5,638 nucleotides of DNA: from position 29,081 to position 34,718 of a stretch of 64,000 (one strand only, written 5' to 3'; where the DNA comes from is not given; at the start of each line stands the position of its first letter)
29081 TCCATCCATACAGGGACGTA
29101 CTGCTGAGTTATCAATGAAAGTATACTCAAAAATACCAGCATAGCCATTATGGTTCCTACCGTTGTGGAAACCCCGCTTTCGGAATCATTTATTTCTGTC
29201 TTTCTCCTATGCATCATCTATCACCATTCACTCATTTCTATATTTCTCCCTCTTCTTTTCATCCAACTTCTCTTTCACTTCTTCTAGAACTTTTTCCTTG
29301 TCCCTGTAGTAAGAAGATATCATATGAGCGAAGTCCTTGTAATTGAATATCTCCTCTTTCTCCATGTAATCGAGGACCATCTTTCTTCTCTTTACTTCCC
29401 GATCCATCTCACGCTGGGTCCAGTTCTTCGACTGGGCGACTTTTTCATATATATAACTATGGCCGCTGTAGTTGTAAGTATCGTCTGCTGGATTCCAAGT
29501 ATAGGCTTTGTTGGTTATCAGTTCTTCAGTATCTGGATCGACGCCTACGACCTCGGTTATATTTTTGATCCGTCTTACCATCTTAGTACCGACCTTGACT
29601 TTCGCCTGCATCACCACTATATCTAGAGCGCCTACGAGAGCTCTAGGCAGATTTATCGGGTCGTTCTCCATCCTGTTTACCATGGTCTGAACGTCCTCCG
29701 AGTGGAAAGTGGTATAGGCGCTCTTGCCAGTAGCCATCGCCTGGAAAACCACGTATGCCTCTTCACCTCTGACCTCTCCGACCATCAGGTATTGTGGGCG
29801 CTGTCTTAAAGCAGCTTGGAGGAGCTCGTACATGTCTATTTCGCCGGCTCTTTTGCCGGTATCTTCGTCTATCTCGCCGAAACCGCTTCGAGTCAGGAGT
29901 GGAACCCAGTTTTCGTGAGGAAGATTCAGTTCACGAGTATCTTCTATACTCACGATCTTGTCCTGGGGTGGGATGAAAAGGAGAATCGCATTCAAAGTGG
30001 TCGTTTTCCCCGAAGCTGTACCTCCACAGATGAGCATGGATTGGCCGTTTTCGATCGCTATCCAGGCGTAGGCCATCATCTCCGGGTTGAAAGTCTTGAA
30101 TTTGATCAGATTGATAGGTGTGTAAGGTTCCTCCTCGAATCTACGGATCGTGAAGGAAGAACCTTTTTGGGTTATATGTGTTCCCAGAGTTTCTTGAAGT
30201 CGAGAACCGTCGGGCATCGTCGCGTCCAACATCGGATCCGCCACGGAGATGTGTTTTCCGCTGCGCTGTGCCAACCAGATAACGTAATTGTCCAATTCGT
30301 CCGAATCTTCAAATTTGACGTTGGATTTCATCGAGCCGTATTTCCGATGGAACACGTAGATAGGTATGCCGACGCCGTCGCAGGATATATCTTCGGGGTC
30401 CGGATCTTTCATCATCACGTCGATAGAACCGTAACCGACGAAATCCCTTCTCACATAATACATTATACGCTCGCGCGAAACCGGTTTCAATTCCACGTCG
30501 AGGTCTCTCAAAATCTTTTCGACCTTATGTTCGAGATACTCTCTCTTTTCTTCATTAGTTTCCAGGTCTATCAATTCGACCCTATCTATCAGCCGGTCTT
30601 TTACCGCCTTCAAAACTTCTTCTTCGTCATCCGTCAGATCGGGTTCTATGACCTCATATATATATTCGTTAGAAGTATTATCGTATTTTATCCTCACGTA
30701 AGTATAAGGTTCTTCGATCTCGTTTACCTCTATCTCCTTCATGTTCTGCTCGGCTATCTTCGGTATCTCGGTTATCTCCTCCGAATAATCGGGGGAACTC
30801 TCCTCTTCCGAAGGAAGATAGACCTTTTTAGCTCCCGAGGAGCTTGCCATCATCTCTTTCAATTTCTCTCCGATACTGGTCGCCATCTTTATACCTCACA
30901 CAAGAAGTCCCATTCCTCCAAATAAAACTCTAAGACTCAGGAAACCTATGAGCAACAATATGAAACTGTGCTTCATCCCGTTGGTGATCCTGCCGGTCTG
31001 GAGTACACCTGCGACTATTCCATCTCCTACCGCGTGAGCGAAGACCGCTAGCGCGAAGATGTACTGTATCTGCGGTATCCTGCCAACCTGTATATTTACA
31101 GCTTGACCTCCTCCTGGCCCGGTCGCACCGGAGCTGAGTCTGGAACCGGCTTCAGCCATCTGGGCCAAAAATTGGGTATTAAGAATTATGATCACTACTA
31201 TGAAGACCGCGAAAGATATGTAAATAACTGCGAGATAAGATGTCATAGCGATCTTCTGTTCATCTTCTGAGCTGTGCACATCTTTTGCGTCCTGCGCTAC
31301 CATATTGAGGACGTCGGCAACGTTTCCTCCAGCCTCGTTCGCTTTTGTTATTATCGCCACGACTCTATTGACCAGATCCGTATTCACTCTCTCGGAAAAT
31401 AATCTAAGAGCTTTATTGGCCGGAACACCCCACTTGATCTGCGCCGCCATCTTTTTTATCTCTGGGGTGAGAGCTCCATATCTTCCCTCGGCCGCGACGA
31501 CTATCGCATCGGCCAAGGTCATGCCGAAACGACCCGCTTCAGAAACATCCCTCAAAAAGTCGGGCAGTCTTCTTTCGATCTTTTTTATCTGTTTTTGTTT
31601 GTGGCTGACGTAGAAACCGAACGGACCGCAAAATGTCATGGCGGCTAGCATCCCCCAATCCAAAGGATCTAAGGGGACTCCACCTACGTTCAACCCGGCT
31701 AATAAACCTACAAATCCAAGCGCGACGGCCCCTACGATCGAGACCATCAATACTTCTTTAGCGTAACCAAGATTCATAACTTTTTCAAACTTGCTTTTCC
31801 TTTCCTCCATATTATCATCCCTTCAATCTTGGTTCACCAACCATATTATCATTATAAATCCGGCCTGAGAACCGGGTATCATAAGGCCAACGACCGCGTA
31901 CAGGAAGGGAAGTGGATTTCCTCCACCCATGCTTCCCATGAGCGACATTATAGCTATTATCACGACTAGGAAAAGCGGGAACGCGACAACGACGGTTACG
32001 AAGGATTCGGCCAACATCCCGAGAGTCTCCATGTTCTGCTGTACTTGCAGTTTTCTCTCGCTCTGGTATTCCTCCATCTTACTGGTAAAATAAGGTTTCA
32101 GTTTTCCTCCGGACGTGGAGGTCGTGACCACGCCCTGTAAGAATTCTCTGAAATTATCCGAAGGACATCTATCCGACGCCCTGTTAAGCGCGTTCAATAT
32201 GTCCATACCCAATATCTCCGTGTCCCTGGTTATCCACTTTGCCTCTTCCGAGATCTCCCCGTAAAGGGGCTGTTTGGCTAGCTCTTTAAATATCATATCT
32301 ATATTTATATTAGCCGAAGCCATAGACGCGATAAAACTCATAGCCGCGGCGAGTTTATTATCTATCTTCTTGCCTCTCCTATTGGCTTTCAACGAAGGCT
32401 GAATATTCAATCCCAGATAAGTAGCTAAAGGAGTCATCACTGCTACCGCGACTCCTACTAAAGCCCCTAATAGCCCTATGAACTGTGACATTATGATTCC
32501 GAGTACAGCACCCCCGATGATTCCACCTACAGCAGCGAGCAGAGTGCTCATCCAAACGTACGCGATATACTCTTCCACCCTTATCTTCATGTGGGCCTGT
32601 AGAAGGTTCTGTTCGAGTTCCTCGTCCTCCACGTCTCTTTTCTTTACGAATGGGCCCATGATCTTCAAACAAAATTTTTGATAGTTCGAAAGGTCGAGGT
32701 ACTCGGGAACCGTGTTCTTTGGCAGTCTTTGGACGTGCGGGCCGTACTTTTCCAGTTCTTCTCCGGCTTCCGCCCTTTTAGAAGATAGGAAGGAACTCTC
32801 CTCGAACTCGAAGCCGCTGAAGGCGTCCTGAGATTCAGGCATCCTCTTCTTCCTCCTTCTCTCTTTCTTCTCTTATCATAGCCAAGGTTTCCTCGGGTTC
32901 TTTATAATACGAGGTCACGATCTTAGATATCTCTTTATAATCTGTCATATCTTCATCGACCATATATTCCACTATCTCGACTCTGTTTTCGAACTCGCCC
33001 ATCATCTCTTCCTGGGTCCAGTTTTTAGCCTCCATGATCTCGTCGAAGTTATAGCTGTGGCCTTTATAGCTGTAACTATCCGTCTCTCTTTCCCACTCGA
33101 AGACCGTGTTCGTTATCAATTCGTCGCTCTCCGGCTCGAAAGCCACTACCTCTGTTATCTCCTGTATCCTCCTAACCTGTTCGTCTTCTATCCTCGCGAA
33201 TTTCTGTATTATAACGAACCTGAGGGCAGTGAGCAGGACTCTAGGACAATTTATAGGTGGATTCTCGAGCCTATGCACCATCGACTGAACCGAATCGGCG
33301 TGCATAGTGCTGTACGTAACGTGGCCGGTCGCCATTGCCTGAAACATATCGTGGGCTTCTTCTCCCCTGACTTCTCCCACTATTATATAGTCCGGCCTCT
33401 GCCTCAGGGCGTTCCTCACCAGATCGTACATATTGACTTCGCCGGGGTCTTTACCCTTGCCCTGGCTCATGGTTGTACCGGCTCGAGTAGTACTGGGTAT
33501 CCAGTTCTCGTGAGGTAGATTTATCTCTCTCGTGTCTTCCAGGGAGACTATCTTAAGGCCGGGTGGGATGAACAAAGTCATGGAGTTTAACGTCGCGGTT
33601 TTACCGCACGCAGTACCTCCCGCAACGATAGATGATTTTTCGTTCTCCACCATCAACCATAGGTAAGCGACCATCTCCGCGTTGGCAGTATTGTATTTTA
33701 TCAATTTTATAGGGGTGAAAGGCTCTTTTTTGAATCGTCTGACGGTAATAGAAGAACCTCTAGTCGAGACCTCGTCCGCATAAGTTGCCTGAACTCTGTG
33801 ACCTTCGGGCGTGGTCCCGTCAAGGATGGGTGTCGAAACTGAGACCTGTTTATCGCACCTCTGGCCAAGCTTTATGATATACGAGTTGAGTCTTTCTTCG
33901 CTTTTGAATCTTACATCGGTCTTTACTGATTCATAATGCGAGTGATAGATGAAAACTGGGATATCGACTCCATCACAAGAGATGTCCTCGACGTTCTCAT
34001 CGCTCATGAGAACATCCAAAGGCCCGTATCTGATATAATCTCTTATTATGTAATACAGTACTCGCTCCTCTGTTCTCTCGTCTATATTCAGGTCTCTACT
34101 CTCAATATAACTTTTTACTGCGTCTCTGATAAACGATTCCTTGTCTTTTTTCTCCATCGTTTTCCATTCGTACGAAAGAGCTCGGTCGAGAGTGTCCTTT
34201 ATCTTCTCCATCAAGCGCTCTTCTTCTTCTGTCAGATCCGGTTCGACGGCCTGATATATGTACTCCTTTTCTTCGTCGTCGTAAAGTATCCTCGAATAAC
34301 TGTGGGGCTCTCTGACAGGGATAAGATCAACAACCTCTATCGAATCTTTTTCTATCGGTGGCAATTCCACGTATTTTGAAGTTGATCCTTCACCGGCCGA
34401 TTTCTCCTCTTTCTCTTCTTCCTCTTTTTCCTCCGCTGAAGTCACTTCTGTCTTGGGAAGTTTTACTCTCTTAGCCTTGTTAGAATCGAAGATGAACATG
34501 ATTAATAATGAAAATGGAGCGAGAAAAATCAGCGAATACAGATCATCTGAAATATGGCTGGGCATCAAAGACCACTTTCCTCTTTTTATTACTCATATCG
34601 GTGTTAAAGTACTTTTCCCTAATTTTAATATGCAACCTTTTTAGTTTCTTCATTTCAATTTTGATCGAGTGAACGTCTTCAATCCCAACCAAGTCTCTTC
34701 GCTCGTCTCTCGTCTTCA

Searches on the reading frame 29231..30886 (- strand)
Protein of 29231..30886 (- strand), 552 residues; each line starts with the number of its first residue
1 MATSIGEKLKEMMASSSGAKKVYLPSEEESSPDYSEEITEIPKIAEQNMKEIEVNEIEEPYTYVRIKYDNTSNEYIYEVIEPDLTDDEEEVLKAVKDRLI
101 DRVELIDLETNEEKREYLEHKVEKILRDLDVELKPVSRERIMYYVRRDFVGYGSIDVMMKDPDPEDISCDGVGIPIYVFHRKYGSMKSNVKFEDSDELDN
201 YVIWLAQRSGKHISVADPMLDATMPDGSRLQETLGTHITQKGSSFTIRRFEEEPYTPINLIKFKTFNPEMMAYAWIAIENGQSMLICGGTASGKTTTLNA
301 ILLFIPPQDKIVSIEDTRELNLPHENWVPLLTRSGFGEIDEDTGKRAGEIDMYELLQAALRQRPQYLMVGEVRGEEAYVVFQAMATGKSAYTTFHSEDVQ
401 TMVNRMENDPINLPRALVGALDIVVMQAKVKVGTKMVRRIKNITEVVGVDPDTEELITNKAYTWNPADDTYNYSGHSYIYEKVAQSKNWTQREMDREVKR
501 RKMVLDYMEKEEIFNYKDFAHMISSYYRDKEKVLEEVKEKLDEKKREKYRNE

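Call 13: search_protein_families(library=pfam, proteins=[window:29231-30886:-], max_evalue=0.001)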
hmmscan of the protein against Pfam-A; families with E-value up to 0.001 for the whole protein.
window:29231-30886:- (552 aa): 2 families
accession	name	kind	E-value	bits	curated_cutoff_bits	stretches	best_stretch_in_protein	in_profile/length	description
PF00437.27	T2SSE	-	1.7e-32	112.9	24.9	1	189-492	37-329/370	Type II/IV secretion system protein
PF23989.1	PilB3_C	-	3.8e-07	30.6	27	1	469-539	3-72/83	PilB3-like, C-terminal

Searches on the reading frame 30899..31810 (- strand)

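Call 13: search_protein_families(library=pfam, proteins=[window:30899-31810:-], max_evalue=0.001)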
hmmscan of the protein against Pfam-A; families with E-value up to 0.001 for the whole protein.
window:30899-31810:- (304 aa): 1 family
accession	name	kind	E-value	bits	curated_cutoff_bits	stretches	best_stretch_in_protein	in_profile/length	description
PF00482.28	T2SSF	-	2.3e-19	70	25.2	1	85-210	1-123/125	Type II secretion system (T2SS), protein F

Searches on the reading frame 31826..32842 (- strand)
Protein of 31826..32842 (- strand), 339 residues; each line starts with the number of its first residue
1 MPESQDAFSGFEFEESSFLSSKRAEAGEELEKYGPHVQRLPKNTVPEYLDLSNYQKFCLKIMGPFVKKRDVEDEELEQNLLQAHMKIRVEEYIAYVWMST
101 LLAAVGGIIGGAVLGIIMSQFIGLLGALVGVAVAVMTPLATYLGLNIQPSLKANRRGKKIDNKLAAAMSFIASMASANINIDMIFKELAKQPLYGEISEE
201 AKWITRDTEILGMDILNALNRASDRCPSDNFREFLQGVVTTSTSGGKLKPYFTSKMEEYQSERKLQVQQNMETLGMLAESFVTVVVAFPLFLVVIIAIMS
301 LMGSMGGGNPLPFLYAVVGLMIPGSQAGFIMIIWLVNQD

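Call 13: search_protein_families(library=pfam, proteins=[window:31826-32842:-], max_evalue=0.001)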
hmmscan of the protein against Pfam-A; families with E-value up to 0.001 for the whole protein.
window:31826-32842:- (339 aa): 1 family
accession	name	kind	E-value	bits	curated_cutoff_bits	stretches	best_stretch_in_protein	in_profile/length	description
PF00482.28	T2SSF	-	8.6e-13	48.8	25.2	1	170-295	4-124/125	Type II secretion system (T2SS), protein F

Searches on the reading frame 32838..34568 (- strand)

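Call 13: search_protein_families(library=pfam, proteins=[window:32838-34568:-], max_evalue=0.001)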
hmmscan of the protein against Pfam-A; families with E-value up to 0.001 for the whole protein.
window:32838-34568:- (577 aa): 2 families
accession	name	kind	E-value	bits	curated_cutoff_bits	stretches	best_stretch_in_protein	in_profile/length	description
PF00437.27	T2SSE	-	2.9e-36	125.4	24.9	1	209-483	29-288/370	Type II/IV secretion system protein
PF23989.1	PilB3_C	-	1e-05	26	27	1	495-565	1-70/83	PilB3-like, C-terminal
